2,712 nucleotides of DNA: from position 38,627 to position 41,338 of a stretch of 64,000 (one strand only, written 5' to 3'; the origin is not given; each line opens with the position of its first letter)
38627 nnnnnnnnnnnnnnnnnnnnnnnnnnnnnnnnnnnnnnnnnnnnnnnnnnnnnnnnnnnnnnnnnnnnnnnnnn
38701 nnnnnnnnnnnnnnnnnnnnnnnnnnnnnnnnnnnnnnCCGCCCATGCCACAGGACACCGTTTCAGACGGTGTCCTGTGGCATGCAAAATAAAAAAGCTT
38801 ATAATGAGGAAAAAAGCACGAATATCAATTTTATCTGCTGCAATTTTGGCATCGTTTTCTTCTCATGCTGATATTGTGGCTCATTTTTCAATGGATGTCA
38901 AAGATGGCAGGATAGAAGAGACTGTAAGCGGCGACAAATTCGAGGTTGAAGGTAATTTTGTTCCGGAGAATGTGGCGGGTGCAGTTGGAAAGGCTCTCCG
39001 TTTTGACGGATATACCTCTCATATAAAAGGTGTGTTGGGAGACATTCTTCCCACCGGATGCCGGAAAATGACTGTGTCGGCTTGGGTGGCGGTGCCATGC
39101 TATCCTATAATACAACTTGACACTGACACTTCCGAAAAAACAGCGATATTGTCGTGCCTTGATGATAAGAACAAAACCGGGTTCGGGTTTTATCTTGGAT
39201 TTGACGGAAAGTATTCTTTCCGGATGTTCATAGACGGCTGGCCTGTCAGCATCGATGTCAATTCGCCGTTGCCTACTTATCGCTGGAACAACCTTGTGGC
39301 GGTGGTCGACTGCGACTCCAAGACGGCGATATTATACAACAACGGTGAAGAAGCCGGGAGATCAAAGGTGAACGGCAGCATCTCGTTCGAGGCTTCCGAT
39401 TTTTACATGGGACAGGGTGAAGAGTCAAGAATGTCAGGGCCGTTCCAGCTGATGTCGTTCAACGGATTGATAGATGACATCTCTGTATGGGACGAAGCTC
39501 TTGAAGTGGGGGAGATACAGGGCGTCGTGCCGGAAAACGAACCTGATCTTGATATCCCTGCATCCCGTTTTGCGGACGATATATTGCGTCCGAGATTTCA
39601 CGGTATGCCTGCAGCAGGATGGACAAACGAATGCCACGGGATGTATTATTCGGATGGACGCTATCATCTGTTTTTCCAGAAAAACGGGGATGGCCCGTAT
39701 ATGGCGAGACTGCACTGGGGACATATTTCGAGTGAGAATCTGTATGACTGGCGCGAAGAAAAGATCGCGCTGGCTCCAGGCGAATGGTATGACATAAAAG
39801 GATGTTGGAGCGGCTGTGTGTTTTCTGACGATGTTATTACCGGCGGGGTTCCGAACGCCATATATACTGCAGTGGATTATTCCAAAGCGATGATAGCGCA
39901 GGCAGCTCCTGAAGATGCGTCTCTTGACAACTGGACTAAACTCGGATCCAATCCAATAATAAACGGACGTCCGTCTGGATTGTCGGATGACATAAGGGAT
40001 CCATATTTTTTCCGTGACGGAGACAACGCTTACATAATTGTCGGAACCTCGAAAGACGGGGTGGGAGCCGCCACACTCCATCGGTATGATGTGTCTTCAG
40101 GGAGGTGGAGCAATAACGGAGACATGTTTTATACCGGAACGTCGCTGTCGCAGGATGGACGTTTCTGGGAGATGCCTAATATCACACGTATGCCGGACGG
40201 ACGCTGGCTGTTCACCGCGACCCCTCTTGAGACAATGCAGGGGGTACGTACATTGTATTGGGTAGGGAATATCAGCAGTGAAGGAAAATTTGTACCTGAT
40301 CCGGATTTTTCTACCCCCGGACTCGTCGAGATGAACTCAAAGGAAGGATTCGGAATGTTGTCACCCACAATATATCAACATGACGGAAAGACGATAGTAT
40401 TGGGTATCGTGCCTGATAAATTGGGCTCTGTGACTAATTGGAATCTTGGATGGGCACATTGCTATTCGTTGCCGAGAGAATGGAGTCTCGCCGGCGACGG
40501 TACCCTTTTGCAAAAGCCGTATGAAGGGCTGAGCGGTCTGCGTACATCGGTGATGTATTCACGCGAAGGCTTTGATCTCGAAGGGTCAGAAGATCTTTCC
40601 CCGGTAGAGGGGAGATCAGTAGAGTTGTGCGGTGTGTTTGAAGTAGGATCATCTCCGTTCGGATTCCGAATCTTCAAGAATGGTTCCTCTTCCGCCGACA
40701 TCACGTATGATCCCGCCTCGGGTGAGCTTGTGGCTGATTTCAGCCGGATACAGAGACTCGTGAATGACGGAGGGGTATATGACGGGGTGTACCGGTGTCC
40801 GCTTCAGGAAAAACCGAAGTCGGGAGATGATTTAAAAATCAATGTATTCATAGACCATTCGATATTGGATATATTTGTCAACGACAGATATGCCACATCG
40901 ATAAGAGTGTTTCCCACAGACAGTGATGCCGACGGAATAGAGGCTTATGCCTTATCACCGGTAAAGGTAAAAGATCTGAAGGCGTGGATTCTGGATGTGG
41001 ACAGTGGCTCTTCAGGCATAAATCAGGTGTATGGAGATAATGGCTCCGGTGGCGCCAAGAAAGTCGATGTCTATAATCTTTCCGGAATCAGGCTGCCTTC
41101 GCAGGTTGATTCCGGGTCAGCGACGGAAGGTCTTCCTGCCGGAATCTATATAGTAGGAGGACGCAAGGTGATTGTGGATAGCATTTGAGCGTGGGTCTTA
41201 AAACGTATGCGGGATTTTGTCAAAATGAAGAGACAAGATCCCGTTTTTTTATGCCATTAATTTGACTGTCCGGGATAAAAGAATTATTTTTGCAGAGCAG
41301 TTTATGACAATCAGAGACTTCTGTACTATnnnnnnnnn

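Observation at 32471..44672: Perfect 161-bp direct repeat bounds a self-contained 12,041-bp PUL module that could be excised, amplified or was integrated Campbell-style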

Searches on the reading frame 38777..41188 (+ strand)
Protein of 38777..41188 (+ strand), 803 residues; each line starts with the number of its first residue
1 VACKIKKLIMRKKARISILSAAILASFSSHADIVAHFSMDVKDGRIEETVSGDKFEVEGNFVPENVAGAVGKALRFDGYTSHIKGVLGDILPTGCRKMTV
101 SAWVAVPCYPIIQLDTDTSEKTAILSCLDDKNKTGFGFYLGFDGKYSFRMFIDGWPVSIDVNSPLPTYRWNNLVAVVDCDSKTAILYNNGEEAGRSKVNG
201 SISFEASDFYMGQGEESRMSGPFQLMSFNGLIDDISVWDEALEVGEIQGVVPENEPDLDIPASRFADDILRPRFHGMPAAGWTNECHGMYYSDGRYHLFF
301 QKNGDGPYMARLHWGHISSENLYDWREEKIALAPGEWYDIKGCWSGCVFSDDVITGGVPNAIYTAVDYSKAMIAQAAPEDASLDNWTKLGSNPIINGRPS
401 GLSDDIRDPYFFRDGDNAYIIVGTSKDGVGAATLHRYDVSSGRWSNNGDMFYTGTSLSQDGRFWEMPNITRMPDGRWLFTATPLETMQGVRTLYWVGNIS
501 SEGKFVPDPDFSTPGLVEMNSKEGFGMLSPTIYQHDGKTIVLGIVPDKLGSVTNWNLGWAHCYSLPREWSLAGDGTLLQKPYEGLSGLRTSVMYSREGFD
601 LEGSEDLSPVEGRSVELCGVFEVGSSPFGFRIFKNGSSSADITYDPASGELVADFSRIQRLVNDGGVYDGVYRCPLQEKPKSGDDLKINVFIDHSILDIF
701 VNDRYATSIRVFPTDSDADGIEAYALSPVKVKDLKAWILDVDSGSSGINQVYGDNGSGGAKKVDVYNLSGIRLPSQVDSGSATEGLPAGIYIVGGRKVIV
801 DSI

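Call 4: search_protein_families(library=pfam, proteins=[window:38777-41188:+])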
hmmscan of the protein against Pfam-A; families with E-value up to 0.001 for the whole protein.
window:38777-41188:+ (803 aa): 3 families
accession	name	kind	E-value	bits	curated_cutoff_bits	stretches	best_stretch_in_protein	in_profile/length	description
PF00251.26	Glyco_hydro_32N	-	2e-45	156.1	22.1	1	275-581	1-307/307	Glycosyl hydrolases family 32 N-terminal domain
PF13385.13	Laminin_G_3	-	9.2e-19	68.5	27.6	1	97-248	18-151/151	Concanavalin A-like lectin/glucanases superfamily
PF08244.19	Glyco_hydro_32C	-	1.1e-16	61.7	21.9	1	604-737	23-157/158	Glycosyl hydrolases family 32 C terminal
